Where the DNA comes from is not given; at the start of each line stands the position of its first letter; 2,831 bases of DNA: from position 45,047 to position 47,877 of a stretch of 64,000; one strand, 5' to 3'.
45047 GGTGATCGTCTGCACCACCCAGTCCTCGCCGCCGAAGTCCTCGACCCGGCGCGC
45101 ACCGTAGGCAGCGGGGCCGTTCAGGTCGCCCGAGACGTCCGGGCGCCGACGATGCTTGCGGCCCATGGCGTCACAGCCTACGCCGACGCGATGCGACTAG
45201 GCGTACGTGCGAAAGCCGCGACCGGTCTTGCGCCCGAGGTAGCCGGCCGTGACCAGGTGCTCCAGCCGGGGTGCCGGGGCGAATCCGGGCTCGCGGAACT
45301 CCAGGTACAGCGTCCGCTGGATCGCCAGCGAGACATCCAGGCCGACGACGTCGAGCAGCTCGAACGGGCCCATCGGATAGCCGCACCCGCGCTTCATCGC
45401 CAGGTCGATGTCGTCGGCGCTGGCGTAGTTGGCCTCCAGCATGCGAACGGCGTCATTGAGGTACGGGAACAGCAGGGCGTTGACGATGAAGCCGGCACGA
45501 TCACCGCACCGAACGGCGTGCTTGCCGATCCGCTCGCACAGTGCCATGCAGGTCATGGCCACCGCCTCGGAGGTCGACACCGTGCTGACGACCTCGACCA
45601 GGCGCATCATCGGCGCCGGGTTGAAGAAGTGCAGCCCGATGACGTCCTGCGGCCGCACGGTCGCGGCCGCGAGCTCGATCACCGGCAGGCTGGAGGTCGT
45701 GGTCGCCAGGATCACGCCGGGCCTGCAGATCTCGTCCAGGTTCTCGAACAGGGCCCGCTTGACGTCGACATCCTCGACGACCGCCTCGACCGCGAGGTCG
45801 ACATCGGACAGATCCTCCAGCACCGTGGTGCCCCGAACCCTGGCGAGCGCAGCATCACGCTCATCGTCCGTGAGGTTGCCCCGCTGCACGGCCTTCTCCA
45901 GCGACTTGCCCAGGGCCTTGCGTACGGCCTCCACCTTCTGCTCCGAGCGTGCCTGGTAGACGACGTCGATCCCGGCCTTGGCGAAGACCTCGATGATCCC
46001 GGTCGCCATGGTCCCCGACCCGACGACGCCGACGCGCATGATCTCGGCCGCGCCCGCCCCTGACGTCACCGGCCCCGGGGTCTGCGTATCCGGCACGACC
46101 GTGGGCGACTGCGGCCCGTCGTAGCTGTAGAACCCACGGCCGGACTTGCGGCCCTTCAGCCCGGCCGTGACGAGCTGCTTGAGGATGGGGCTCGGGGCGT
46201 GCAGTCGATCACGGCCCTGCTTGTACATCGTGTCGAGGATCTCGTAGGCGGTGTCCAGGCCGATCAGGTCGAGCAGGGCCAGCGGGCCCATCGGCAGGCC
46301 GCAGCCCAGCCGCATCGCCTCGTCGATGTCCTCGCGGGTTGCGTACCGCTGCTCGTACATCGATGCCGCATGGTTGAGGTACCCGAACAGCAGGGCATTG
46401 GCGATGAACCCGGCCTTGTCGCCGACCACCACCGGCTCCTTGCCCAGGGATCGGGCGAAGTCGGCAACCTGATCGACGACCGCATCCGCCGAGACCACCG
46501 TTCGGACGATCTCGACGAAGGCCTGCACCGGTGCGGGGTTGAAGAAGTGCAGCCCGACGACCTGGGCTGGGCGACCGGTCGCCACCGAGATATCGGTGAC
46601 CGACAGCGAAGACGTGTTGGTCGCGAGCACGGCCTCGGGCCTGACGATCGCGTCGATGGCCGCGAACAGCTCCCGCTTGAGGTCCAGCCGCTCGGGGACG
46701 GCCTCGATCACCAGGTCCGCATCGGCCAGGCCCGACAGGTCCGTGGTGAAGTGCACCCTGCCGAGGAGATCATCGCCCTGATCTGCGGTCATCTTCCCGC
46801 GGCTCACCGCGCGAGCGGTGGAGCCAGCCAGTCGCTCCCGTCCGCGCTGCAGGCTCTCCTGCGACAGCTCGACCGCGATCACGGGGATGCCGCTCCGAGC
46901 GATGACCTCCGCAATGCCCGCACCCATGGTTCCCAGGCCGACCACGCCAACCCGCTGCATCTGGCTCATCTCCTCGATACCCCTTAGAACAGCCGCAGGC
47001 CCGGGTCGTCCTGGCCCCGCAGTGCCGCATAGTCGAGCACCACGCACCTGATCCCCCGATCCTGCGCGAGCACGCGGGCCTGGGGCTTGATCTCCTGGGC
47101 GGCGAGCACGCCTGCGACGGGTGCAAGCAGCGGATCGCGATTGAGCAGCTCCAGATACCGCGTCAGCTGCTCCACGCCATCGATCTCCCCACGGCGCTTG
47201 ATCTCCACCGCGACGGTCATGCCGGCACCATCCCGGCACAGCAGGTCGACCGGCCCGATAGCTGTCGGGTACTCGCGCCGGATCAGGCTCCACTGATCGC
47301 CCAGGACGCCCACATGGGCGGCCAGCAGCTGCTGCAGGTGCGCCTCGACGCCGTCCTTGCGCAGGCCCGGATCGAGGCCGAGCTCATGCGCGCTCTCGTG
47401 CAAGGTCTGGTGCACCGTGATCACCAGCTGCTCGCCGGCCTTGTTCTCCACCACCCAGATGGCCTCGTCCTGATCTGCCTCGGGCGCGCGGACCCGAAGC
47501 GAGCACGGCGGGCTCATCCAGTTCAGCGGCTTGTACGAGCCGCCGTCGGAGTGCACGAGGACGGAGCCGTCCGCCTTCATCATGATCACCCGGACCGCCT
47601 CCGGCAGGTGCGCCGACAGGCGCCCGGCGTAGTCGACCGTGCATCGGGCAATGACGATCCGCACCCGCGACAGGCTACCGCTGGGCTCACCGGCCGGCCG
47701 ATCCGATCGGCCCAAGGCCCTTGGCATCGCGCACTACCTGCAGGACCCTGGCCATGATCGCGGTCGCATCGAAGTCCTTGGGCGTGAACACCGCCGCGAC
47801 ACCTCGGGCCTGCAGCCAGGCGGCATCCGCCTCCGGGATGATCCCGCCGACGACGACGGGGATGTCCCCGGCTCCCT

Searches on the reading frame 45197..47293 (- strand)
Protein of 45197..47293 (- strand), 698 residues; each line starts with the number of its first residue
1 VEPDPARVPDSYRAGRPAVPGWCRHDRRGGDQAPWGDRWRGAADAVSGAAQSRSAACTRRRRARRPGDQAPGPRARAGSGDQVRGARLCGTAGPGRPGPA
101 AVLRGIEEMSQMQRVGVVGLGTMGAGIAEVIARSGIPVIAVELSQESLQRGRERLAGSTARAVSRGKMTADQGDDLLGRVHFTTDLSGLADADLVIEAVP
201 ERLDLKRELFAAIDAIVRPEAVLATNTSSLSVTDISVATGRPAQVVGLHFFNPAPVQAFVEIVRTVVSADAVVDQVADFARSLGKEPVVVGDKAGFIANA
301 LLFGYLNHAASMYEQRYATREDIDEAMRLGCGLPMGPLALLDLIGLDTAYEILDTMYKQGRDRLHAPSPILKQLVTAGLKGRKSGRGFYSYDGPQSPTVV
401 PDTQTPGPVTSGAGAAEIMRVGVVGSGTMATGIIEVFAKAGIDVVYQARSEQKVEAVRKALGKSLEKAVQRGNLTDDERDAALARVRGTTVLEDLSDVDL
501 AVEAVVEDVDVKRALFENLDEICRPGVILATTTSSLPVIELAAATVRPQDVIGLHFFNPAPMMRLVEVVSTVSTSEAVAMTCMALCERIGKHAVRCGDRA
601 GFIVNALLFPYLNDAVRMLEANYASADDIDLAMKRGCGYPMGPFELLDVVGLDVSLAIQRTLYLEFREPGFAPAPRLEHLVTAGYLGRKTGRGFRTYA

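Call 8: search_protein_families(library=pfam, proteins=[window:45197-47293:-])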
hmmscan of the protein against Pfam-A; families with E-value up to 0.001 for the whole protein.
window:45197-47293:- (698 aa): 8 families
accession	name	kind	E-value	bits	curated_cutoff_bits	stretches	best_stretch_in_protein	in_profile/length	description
PF02737.24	3HCDH_N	-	5.6e-123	408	22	2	115-292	2-179/180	3-hydroxyacyl-CoA dehydrogenase, NAD binding domain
PF00725.27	3HCDH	-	1e-67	225.2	22.1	2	601-697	1-97/97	3-hydroxyacyl-CoA dehydrogenase, C-terminal domain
PF03807.23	F420_oxidored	-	1.2e-09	39.1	21.6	1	420-467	1-50/94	NADP oxidoreductase coenzyme F420-dependent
PF03446.21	NAD_binding_2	-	3.4e-07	30.8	21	1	114-153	1-40/161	NAD binding domain of 6-phosphogluconate dehydrogenase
PF02826.25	2-Hacid_dh_C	-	1.5e-05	24.9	25.1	0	112-147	36-71/178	D-isomer specific 2-hydroxyacid dehydrogenase, NAD binding domain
PF03721.20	UDPG_MGDP_dh_N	-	2.4e-05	24.4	27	0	114-200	2-85/187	UDP-glucose/GDP-mannose dehydrogenase family, NAD binding domain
PF01488.26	Shikimate_DH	-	0.00015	22.3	24.3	0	419-464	13-59/138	Shikimate / quinate 5-dehydrogenase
PF02558.23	ApbA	-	0.00092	19.3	22.2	0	421-467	1-45/150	Ketopantoate reductase PanE/ApbA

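Call 29: search_protein_families(library=ncbifam, proteins=[window:45197-47293:-])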
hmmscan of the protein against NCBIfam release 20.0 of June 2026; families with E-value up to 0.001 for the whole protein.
window:45197-47293:- (698 aa): 29 families (the best 25 are shown)
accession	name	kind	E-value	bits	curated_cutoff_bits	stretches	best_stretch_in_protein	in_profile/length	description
NF005875.0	PRK07819.1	subfamily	9.2e-208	688.2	319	2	416-697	3-286/287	3-hydroxybutyryl-CoA dehydrogenase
NF004474.0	PRK05808.1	subfamily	3.5e-186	617.1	408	2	111-391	2-282/283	3-hydroxybutyryl-CoA dehydrogenase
NF006124.0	PRK08268.1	subfamily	6.3e-185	615.9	508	2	108-397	3-294/507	3-hydroxyacyl-CoA dehydrogenase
TIGR02279.1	PaaC-3OHAcCoADH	equivalog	1.3e-154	515.8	669.4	2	418-698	5-286/503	3-hydroxyacyl-CoA dehydrogenase PaaH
NF005715.0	PRK07530.1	equivalog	3.3e-154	512.5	420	2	416-697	2-283/292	3-hydroxybutyryl-CoA dehydrogenase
NF006722.0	PRK09260.1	equivalog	4.8e-143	475.6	429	2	111-393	1-283/289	3-hydroxyacyl-CoA dehydrogenase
NF004699.0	PRK06035.1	equivalog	1.3e-141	471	500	2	112-384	3-278/294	3-hydroxyacyl-CoA dehydrogenase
NF008363.0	PRK11154.1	equivalog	2.3e-134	449.1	869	2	411-697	302-586/708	fatty acid oxidation complex subunit alpha FadJ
NF008727.0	PRK11730.1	equivalog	1.4e-120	403.8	870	2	108-392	309-593/717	fatty acid oxidation complex subunit alpha FadB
TIGR02440.1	FadJ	equivalog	1.3e-116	390.6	968.45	2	411-697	297-581/699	fatty acid oxidation complex subunit alpha FadJ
NF006143.0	PRK08293.1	equivalog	1.5e-112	375.7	312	2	110-394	2-290/291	3-hydroxyacyl-CoA dehydrogenase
TIGR02437.1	FadB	equivalog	5.6e-101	339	933.55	2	111-392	312-593/714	fatty acid oxidation complex subunit alpha FadB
TIGR02441.1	fa_ox_alpha_mit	equivalog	1.3e-98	330.9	964.65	2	412-697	329-613/737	fatty acid oxidation complex subunit alpha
NF006125.0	PRK08269.1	equivalog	1.8e-96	323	427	2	109-394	2-299/334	3-hydroxybutyryl-CoA dehydrogenase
NF042925.1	FHMPC_DH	equivalog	1.3e-88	297.3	500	2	114-392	2-281/304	5-formyl-3-hydroxy-2-methylpyridine 4-carboxylate 5-dehydrogenase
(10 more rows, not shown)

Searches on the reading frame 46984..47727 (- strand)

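Call 29: search_protein_families(library=ncbifam, proteins=[window:46984-47727:-])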
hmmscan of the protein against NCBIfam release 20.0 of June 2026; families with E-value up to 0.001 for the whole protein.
window:46984-47727:- (247 aa): 2 families
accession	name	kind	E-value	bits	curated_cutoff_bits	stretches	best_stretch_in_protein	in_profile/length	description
NF002876.0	PRK03298.1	equivalog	8.1e-117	388.4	252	1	22-247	1-224/224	endonuclease NucS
NF003270.0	PRK04247.1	equivalog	1.3e-38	132.5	216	1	22-233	27-236/250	endonuclease NucS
